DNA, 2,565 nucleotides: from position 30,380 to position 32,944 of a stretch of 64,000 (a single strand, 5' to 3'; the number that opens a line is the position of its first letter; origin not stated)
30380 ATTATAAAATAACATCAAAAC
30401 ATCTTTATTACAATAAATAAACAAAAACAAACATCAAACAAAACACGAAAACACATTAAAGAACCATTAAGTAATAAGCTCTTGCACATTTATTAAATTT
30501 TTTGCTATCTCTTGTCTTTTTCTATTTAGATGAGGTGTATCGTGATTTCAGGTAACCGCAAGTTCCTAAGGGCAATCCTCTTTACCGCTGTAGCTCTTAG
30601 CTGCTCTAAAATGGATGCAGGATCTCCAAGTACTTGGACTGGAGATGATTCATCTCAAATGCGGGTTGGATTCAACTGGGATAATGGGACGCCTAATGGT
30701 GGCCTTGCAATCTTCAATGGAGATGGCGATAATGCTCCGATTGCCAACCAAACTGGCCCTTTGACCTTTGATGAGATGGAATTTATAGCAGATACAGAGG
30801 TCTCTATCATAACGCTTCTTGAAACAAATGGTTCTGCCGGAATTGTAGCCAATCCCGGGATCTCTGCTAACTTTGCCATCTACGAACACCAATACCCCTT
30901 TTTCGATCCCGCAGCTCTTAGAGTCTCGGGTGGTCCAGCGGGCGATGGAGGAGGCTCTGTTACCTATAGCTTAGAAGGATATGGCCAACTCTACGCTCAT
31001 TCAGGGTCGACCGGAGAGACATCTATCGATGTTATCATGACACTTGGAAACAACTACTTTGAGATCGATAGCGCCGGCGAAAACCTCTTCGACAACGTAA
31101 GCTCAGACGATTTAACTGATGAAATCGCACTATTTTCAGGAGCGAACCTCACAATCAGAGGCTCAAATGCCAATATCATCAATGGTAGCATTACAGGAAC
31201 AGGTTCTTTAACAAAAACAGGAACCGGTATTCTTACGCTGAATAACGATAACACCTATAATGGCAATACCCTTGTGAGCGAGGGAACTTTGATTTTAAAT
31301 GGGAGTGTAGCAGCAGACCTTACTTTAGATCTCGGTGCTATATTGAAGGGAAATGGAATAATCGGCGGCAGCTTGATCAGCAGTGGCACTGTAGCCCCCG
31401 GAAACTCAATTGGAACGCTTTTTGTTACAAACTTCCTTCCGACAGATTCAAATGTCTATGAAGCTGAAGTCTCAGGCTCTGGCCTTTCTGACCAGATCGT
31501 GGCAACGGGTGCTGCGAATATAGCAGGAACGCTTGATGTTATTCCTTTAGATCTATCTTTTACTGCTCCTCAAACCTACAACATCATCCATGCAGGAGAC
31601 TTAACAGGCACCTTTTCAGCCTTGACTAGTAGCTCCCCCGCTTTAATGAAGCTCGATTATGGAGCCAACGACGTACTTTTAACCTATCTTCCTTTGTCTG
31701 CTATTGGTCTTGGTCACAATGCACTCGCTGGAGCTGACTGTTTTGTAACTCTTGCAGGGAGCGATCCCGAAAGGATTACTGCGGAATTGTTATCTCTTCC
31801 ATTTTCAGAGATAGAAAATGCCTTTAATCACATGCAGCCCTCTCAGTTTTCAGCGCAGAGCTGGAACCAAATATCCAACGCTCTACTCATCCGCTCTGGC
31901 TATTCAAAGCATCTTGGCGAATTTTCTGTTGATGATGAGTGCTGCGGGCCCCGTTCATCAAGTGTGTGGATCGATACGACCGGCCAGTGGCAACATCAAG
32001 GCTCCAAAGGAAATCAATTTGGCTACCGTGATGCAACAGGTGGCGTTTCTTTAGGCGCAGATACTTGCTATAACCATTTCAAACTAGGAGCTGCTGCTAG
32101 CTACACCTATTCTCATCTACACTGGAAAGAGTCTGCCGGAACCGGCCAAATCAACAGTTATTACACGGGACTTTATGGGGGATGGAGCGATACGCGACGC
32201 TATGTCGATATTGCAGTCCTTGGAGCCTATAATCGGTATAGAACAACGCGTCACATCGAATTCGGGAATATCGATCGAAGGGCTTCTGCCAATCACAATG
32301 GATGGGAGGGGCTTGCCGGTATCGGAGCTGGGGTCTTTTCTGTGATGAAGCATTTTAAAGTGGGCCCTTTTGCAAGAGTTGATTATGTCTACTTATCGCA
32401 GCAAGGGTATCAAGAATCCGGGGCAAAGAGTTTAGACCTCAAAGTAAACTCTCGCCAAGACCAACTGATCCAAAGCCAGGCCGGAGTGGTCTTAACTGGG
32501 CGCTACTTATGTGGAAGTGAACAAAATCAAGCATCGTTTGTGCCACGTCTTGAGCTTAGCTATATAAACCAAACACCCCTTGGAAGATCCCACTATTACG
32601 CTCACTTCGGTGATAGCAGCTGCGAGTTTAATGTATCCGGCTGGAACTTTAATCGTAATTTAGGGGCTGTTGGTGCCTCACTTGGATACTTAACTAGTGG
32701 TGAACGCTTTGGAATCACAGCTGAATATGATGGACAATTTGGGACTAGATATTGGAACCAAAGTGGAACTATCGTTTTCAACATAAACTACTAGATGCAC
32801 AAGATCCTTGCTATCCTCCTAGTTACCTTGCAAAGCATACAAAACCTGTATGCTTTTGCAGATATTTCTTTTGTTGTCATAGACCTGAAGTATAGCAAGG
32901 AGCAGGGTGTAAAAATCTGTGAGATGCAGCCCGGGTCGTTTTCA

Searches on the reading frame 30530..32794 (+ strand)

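Call 49: search_protein_families(library=ncbifam, proteins=[window:30530-32794:+], max_evalue=0.00001)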
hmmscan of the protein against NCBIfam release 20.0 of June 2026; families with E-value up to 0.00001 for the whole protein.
window:30530-32794:+ (754 aa): 3 families
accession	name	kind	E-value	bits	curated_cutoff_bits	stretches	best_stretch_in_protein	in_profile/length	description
NF051851.1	AtpSerPepEprS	equivalog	4.1e-39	134.3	1700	1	224-744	449-978/988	autotransporter serine peptidase EprS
TIGR01414.1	autotrans_barl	domain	1.7e-21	76.8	16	1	290-753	1-431/432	autotransporter outer membrane beta-barrel domain-containing protein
TIGR02601.1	autotrns_rpt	repeat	8.2e-10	38.3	19.85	1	226-257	1-32/32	beta strand repeat protein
